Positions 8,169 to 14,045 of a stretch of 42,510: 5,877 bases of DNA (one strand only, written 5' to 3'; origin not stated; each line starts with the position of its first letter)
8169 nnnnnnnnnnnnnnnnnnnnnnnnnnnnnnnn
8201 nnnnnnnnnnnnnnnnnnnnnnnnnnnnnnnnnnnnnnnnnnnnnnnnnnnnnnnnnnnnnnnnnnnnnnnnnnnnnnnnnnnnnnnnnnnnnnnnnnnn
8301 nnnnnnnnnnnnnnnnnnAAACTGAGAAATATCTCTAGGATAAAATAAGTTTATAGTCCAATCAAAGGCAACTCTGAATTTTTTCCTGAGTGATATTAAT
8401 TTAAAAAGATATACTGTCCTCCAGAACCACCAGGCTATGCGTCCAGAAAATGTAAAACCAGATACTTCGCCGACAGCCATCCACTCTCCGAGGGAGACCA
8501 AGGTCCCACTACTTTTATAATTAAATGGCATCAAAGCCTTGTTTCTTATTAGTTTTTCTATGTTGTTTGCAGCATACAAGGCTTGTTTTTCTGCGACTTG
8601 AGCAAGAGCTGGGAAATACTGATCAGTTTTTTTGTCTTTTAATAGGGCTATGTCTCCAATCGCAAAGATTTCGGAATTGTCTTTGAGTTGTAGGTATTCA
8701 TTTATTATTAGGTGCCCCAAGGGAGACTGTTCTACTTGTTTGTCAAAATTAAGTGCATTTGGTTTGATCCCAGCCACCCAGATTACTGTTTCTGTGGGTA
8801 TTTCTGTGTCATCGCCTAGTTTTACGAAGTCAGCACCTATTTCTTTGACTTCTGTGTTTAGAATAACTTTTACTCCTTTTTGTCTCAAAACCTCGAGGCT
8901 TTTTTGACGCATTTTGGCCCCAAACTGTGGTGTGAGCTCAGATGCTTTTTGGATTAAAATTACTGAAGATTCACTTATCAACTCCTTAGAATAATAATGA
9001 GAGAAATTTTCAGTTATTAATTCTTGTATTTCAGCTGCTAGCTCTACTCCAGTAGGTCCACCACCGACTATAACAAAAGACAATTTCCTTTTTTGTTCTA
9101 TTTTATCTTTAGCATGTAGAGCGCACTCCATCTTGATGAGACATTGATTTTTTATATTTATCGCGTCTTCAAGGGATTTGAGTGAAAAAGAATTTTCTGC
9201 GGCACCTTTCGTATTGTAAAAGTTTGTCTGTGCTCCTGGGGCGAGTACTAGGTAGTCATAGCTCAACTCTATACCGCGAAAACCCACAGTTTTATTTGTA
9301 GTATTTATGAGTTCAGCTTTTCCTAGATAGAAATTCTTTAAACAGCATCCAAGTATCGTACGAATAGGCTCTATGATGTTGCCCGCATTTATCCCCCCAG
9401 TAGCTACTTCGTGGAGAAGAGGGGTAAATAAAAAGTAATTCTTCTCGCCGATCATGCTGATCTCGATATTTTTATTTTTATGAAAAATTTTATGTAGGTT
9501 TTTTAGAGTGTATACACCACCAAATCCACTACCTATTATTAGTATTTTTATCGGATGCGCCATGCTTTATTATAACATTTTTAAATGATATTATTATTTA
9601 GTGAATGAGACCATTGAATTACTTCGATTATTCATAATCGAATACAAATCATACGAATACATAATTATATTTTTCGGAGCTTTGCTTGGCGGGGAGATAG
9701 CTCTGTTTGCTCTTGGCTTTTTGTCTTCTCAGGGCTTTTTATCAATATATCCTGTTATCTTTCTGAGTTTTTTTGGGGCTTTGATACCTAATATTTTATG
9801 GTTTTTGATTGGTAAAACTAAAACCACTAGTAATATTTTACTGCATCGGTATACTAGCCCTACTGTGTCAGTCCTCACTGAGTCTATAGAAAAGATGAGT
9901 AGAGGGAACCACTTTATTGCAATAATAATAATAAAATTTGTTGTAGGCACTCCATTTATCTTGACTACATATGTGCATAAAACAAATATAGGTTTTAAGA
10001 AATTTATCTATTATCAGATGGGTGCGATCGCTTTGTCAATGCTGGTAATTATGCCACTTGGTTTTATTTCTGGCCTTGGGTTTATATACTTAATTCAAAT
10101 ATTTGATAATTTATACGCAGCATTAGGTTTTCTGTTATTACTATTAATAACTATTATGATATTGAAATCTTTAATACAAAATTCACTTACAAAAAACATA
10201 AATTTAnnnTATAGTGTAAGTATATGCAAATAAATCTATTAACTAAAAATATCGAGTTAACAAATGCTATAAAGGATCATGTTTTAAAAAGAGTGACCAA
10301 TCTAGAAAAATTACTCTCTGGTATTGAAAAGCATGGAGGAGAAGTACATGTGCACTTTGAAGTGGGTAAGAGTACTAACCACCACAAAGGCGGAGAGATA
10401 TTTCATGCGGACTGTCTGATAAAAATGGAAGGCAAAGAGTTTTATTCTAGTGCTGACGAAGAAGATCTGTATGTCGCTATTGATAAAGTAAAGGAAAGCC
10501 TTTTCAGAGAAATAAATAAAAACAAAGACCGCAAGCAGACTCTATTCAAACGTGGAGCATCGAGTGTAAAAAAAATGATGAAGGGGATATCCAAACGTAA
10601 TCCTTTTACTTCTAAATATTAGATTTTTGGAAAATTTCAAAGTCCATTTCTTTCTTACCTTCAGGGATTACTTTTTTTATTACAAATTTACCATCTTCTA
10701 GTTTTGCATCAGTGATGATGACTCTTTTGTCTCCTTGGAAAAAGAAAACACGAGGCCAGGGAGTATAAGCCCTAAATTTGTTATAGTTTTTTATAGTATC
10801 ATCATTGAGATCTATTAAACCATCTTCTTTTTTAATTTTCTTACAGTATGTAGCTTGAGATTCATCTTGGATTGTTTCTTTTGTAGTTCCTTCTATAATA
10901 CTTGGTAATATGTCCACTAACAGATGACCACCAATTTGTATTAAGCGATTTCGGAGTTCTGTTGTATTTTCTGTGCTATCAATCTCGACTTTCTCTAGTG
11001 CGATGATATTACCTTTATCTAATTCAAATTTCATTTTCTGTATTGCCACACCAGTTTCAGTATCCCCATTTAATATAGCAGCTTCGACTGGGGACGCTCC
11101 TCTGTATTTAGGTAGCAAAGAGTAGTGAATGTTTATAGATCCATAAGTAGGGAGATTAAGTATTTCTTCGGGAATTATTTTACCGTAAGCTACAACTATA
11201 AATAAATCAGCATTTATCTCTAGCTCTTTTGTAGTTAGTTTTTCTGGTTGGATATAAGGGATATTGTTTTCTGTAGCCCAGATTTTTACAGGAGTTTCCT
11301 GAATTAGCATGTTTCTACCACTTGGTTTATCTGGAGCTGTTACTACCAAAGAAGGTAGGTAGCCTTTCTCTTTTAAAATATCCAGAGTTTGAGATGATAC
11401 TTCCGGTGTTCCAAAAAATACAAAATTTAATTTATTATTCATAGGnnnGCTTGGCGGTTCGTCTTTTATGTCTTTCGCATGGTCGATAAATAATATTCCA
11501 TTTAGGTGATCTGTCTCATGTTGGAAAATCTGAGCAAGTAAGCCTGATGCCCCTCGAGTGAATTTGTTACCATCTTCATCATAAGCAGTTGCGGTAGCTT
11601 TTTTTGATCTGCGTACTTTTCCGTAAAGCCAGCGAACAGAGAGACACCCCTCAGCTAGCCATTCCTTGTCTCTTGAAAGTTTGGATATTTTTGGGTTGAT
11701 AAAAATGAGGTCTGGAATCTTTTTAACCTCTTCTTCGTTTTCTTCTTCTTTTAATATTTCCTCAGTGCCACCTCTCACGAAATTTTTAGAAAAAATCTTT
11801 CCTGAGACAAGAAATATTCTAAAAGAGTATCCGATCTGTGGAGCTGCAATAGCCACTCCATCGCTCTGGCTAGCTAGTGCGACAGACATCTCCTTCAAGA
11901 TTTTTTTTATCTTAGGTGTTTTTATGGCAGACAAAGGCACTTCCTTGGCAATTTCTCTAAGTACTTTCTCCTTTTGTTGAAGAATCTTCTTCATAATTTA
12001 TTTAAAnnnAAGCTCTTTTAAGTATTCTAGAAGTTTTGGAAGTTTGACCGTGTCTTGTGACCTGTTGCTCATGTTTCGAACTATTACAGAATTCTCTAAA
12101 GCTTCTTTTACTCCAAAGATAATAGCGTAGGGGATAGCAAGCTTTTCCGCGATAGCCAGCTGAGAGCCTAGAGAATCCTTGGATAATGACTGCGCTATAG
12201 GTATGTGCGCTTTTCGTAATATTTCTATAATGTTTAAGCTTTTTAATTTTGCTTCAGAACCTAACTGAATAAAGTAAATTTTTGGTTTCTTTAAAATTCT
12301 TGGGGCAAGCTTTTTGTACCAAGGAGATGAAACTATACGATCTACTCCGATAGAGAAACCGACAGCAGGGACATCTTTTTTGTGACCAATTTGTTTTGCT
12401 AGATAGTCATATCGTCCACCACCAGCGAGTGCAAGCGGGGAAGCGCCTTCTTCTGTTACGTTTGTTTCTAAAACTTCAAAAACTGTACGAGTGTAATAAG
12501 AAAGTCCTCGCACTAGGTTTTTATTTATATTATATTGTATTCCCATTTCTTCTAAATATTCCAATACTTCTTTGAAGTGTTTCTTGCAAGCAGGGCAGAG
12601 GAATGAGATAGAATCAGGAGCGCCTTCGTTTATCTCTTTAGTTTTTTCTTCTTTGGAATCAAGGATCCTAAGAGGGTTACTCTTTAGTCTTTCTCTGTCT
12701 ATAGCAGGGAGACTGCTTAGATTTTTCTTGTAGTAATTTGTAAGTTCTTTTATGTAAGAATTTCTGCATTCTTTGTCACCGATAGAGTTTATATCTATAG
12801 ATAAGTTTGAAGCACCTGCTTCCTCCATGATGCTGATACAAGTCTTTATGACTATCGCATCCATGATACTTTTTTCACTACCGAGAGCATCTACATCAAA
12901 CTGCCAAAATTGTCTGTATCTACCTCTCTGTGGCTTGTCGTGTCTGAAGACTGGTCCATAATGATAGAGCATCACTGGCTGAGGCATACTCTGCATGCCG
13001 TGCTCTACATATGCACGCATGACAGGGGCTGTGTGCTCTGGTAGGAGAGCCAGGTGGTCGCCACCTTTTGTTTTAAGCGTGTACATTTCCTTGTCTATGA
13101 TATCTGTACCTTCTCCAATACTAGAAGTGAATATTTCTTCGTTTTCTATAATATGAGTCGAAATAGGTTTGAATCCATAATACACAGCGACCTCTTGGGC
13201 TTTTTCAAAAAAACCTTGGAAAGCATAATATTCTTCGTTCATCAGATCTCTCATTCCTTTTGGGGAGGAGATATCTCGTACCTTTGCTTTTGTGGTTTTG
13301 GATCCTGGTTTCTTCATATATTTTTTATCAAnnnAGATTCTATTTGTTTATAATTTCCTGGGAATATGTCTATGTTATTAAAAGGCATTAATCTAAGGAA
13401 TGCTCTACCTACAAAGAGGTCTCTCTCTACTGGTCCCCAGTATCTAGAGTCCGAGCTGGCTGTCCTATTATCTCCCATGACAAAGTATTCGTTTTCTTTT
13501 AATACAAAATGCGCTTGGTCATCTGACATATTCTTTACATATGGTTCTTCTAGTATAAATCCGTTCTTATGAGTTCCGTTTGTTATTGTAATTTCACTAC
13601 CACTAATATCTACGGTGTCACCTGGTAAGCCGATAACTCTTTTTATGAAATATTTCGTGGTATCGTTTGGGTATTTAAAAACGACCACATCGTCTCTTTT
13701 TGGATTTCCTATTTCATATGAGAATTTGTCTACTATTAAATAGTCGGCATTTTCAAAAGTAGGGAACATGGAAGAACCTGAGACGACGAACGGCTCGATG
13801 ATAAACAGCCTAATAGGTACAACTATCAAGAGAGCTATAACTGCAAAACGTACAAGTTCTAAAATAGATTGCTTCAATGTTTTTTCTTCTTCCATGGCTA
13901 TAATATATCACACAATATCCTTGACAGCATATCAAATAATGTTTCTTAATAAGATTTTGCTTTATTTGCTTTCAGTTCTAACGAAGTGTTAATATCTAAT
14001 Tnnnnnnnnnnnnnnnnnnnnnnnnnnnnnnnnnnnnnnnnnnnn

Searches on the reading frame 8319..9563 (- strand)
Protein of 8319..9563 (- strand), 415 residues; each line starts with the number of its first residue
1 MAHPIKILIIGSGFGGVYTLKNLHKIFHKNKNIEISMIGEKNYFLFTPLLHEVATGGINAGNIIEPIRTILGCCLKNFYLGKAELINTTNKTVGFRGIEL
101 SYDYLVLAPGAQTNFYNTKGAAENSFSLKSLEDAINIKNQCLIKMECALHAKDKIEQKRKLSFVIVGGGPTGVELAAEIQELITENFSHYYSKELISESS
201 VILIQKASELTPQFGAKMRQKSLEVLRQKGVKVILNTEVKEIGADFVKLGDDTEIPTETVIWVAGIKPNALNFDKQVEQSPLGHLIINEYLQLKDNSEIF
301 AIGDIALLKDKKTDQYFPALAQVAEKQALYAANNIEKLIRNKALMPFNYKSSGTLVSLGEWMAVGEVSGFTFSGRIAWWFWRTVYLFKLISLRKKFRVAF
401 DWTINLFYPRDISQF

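Call 41: search_protein_families(library=pfam, proteins=[window:8319-9563:-], max_evalue=0.001)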
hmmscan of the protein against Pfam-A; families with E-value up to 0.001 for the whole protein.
window:8319-9563:- (415 aa): 4 families
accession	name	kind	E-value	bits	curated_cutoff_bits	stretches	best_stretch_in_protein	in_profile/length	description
PF07992.20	Pyr_redox_2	-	3e-43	148.8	26.1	1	6-328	2-291/291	Pyridine nucleotide-disulphide oxidoreductase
PF22366.1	NDH2_C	-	1.5e-12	48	27.7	1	353-411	3-62/62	NDH2 C-terminal domain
PF00070.33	Pyr_redox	-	6.5e-10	39.8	22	1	163-244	2-68/82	Pyridine nucleotide-disulphide oxidoreductase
PF13454.12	NAD_binding_9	-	0.00078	19.9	21.8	0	9-40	2-32/155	FAD-NAD(P)-binding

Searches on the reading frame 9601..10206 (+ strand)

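Call 41: search_protein_families(library=pfam, proteins=[window:9601-10206:+], max_evalue=0.001)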
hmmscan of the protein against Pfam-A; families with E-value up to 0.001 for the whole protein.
window:9601-10206:+ (202 aa): 1 family
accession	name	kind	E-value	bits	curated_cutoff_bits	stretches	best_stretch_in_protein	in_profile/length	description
PF09335.16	VTT_dom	-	1.1e-05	26.4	33.9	1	31-153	3-120/123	VTT domain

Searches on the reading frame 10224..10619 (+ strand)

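Call 41: search_protein_families(library=pfam, proteins=[window:10224-10619:+], max_evalue=0.001)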
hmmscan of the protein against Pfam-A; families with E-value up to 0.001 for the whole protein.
window:10224-10619:+ (132 aa): 2 families
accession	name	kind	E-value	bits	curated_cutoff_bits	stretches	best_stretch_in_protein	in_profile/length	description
PF02482.25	Ribosomal_S30AE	-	1.7e-14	54.8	23.7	1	4-104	2-87/88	Sigma 54 modulation protein / S30EA ribosomal protein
PF02646.22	RmuC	-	0.001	18.7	26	0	34-125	78-160/291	RmuC family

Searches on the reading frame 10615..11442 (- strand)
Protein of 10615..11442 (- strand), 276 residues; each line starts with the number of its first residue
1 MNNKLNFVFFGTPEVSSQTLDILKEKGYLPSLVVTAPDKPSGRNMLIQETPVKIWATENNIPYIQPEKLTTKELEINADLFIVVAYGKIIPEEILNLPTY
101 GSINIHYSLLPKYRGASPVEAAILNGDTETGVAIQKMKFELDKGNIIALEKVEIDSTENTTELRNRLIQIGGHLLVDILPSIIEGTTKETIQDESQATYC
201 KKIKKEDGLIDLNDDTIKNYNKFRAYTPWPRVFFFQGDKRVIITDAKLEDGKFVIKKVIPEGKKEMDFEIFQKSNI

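Call 41: search_protein_families(library=pfam, proteins=[window:10615-11442:-], max_evalue=0.001)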
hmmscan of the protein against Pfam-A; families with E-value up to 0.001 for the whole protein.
window:10615-11442:- (276 aa): 2 families
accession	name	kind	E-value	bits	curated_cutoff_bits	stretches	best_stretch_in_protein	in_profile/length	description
PF00551.24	Formyl_trans_N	-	1.8e-35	122.8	26.1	1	7-177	3-179/181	Formyl transferase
PF02911.23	Formyl_trans_C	-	3.3e-10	40.5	21.1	1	202-251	1-50/100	Formyl transferase, C-terminal domain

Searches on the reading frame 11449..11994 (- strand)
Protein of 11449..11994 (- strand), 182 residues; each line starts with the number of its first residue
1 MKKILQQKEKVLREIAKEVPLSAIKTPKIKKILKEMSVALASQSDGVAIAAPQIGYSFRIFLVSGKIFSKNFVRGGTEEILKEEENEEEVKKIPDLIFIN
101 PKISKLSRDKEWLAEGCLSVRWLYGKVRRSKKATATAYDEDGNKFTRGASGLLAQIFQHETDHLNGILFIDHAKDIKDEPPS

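Call 81: search_protein_families(library=pfam, proteins=[window:11449-11994:-], max_evalue=0.001)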
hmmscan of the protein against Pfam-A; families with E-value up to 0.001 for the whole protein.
window:11449-11994:- (182 aa): 1 family
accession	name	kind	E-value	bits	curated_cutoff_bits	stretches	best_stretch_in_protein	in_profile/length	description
PF01327.26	Pep_deformylase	-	3.6e-41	140.8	22.8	1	1-177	1-154/156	Polypeptide deformylase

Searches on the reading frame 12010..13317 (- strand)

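Call 81: search_protein_families(library=pfam, proteins=[window:12010-13317:-], max_evalue=0.001)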
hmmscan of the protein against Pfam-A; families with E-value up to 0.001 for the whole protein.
window:12010-13317:- (436 aa): 3 families
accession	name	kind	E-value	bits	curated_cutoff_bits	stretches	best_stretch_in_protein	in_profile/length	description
PF13393.11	tRNA-synt_His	-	4.2e-31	108.8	25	1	21-328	1-308/308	Histidyl-tRNA synthetase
PF00587.30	tRNA-synt_2b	-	5.6e-12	46.5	29.3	1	79-329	1-172/179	tRNA synthetase class II core domain (G, H, P, S and T)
PF03129.25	HGTP_anticodon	-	4.6e-11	43.2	21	1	350-436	5-94/94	Anticodon binding domain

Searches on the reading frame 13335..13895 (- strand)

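Call 81: search_protein_families(library=pfam, proteins=[window:13335-13895:-], max_evalue=0.001)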
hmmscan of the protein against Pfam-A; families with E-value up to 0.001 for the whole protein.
window:13335-13895:- (187 aa): 2 families
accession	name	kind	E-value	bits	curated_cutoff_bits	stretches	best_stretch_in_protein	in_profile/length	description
PF10502.14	Peptidase_S26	-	3.3e-48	164.3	22.9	1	12-169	2-167/168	Signal peptidase, peptidase S26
PF00717.28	Peptidase_S24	-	0.00025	21.2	23.3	1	37-95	39-89/116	Peptidase S24-like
